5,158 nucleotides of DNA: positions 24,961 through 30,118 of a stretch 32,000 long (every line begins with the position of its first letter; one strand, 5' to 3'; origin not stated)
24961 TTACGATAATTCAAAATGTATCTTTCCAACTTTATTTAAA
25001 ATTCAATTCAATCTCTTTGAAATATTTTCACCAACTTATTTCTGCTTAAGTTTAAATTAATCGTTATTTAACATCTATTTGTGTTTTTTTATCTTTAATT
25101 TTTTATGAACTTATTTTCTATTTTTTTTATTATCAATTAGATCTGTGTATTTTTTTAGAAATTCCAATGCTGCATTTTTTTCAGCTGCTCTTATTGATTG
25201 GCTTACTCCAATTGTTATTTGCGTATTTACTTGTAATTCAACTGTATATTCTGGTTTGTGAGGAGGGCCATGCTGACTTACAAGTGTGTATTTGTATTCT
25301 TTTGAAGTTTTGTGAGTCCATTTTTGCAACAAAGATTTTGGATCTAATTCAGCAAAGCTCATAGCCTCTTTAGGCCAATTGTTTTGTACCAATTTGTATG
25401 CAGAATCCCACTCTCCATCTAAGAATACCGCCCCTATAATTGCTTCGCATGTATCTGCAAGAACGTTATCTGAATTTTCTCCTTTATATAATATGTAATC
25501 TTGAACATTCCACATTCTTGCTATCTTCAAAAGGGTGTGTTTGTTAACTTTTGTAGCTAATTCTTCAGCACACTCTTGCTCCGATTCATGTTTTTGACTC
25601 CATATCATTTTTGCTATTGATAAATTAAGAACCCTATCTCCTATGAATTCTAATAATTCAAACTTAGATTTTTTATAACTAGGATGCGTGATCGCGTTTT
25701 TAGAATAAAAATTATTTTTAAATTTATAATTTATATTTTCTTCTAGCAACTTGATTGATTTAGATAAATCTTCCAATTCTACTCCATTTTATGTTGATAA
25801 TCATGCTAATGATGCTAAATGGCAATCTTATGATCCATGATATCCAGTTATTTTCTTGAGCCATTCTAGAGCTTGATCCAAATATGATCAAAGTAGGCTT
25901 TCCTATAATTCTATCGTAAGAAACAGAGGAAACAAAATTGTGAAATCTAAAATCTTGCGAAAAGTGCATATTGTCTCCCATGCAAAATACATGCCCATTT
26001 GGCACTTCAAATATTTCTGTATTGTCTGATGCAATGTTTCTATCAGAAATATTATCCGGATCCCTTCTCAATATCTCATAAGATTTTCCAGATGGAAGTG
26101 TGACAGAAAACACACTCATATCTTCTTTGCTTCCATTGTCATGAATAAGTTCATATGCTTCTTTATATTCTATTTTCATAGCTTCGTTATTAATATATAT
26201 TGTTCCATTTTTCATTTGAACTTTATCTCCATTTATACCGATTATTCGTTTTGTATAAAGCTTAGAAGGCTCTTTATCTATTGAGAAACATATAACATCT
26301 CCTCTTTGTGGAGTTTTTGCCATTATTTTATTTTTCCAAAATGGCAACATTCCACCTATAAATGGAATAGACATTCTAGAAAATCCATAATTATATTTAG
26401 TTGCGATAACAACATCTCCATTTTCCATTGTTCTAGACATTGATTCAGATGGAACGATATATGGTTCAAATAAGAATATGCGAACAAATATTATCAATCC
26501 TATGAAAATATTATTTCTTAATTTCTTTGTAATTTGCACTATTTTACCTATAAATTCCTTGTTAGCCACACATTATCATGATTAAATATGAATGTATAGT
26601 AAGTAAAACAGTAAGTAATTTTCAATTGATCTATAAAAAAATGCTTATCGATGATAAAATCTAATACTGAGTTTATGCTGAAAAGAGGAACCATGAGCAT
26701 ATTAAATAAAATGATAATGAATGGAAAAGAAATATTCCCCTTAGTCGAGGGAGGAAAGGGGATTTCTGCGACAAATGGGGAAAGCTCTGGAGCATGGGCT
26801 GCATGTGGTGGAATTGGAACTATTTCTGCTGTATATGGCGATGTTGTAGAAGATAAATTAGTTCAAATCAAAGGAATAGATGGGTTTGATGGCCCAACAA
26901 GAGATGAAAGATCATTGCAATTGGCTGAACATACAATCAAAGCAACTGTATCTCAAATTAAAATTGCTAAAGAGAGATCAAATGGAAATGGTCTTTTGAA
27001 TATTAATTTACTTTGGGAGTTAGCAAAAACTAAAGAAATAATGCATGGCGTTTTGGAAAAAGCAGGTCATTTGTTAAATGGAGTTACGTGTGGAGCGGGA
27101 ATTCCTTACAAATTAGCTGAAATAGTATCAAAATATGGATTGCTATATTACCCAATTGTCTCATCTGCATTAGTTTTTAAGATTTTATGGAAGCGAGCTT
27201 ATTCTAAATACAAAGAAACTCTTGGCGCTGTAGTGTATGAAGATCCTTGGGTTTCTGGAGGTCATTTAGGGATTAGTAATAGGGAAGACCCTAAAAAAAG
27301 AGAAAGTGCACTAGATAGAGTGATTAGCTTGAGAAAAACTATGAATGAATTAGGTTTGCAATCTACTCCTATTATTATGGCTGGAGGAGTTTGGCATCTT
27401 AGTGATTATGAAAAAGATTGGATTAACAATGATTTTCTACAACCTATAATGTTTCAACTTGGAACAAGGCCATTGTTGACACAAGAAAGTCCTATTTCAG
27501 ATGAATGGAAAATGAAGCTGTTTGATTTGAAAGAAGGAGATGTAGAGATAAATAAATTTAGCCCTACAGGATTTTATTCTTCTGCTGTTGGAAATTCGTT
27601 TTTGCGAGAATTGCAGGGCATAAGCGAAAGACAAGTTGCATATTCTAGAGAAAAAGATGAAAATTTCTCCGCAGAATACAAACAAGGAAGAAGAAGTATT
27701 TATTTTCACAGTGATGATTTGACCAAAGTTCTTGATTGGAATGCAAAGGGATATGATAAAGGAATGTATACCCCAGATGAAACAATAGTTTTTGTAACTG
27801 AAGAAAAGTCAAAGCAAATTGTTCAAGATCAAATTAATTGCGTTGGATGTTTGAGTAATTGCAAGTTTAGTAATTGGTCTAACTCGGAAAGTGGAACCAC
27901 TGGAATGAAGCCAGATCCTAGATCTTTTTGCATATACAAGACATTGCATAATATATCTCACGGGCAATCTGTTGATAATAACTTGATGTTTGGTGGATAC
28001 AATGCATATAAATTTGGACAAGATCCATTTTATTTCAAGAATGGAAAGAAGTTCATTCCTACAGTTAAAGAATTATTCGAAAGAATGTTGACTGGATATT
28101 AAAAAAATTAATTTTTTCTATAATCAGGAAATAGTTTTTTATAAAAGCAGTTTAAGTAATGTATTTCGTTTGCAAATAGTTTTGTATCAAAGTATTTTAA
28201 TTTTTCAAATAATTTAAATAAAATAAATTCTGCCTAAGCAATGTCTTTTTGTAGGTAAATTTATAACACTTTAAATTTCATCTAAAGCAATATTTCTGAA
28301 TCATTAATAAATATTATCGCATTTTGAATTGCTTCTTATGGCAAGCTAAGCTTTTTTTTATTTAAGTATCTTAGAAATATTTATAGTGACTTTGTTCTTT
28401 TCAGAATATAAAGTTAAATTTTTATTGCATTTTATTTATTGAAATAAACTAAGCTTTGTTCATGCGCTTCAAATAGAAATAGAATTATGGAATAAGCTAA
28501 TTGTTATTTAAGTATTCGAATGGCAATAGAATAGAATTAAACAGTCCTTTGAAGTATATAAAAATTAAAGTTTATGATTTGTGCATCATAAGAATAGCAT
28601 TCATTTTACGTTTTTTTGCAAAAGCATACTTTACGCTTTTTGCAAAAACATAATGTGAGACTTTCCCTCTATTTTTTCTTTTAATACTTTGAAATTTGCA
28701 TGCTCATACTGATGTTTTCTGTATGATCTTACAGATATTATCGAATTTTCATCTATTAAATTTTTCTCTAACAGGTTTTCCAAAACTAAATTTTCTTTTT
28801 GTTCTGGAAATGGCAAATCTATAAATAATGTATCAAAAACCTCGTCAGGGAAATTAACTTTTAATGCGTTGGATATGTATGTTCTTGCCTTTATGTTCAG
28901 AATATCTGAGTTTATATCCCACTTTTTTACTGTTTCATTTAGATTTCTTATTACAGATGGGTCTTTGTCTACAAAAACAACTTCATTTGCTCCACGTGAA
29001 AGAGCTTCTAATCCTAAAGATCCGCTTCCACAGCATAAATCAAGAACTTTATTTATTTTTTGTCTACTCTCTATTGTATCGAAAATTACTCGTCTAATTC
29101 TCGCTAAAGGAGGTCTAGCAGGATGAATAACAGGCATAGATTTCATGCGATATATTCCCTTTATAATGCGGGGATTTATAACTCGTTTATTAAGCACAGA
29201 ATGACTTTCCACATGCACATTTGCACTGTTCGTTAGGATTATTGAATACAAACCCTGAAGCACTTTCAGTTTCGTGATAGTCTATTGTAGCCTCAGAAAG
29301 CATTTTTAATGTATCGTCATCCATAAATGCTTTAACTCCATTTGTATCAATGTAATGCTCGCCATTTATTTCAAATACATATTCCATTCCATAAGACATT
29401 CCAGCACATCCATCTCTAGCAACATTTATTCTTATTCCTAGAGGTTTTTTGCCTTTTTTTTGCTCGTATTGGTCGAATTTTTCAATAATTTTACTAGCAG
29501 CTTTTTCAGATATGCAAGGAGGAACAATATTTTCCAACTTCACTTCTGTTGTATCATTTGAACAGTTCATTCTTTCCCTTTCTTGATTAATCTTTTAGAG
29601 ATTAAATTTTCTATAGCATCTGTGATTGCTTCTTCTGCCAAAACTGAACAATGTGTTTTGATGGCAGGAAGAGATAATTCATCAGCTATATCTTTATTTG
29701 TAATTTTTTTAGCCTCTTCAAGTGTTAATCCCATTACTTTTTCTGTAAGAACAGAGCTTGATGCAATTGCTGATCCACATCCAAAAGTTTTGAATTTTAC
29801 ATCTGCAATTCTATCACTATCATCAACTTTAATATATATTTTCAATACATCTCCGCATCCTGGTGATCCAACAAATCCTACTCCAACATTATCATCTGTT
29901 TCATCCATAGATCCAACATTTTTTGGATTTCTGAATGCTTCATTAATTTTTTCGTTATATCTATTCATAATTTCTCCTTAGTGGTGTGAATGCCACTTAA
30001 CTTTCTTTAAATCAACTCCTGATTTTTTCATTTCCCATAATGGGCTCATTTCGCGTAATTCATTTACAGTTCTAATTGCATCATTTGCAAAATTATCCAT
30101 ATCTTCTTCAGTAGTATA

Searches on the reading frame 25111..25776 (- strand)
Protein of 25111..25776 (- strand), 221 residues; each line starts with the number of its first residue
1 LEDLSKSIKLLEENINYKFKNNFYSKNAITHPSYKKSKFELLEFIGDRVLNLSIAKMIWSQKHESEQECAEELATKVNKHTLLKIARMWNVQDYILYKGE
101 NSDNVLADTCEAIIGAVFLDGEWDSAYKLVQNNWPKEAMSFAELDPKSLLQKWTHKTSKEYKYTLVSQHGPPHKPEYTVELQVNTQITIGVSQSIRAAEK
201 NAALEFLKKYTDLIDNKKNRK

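Call 53: search_protein_families(library=pfam, proteins=[window:25111-25776:-], max_evalue=0.001)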
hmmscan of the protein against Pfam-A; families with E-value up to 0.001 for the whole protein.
window:25111-25776:- (221 aa): 3 families
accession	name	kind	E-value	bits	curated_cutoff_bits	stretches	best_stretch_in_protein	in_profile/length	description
PF14622.11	Ribonucleas_3_3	-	1.2e-22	80.8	35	1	25-133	5-123/128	Ribonuclease-III-like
PF00035.32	dsrm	-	2.1e-16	60.7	23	1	146-209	1-65/66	Double-stranded RNA binding motif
PF00636.31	Ribonuclease_3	-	2.6e-13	51.1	27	1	41-121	2-101/102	Ribonuclease III domain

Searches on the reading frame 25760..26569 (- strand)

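Call 54: search_protein_families(library=pfam, proteins=[window:25760-26569:-], max_evalue=0.001)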
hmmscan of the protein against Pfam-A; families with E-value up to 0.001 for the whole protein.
window:25760-26569:- (269 aa): 1 family
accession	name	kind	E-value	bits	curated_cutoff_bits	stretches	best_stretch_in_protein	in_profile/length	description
PF10502.14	Peptidase_S26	-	1.1e-36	126.8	22.9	1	21-229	10-167/168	Signal peptidase, peptidase S26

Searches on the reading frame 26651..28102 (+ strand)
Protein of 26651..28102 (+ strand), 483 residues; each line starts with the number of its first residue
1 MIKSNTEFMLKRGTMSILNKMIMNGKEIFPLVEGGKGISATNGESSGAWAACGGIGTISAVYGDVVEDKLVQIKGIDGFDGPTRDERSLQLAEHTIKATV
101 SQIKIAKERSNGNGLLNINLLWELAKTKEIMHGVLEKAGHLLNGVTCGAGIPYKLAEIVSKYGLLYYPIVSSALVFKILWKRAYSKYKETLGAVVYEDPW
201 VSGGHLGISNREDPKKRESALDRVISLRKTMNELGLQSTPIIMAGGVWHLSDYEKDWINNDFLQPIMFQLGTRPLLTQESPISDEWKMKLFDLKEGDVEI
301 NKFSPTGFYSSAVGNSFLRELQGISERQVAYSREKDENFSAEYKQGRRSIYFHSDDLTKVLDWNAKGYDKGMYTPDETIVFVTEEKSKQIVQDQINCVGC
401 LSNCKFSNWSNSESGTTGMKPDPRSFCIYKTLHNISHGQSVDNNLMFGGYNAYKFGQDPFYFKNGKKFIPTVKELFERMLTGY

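Call 54: search_protein_families(library=pfam, proteins=[window:26651-28102:+], max_evalue=0.001)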
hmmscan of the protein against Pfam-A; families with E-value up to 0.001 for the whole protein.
window:26651-28102:+ (483 aa): 1 family
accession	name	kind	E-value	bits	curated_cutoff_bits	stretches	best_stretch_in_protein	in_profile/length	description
PF03060.21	NMO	-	3.3e-06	27.2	28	1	29-335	12-285/331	Nitronate monooxygenase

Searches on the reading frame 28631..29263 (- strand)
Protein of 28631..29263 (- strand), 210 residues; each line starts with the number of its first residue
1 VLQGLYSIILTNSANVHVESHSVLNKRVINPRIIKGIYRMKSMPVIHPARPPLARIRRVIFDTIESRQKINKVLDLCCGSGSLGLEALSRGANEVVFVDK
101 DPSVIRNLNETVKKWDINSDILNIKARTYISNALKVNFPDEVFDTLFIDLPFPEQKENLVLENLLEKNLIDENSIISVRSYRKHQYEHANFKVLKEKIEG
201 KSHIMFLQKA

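Call 54: search_protein_families(library=pfam, proteins=[window:28631-29263:-], max_evalue=0.001)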
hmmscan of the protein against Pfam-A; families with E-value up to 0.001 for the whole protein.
window:28631-29263:- (210 aa): 6 families
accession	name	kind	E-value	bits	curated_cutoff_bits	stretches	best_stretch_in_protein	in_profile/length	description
PF03602.21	Cons_hypoth95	-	5.5e-34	117.8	24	1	32-207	2-181/182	Conserved hypothetical protein 95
PF13649.12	Methyltransf_25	-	1.1e-07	32.9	27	1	73-148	1-70/97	Methyltransferase domain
PF05175.20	MTS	-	4.3e-07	30.2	23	1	60-166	23-124/170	Methyltransferase small domain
PF13847.12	Methyltransf_31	-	6.7e-06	26.3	27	1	71-182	5-113/145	Methyltransferase domain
PF06325.19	PrmA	-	1.8e-05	24.8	22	1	68-122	160-215/296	Ribosomal protein L11 methyltransferase (PrmA)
PF01209.24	Ubie_methyltran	-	0.00025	20.9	20.1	1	62-148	40-122/233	ubiE/COQ5 methyltransferase family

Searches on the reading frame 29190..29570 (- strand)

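Call 54: search_protein_families(library=pfam, proteins=[window:29190-29570:-], max_evalue=0.001)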
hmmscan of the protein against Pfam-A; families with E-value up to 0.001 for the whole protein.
window:29190-29570:- (126 aa): 1 family
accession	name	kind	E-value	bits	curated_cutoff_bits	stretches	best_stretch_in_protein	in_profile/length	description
PF01521.26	Fe-S_biosyn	-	6.5e-13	49.3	26.3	1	20-122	5-110/110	Iron-sulphur cluster biosynthesis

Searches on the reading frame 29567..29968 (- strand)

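Call 54: search_protein_families(library=pfam, proteins=[window:29567-29968:-], max_evalue=0.001)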
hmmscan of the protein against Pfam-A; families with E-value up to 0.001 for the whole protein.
window:29567-29968:- (133 aa): 1 family
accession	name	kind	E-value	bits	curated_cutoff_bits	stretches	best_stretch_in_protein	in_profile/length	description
PF01592.21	NifU_N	-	8.3e-46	155.7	22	1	4-125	2-123/127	NifU-like N terminal domain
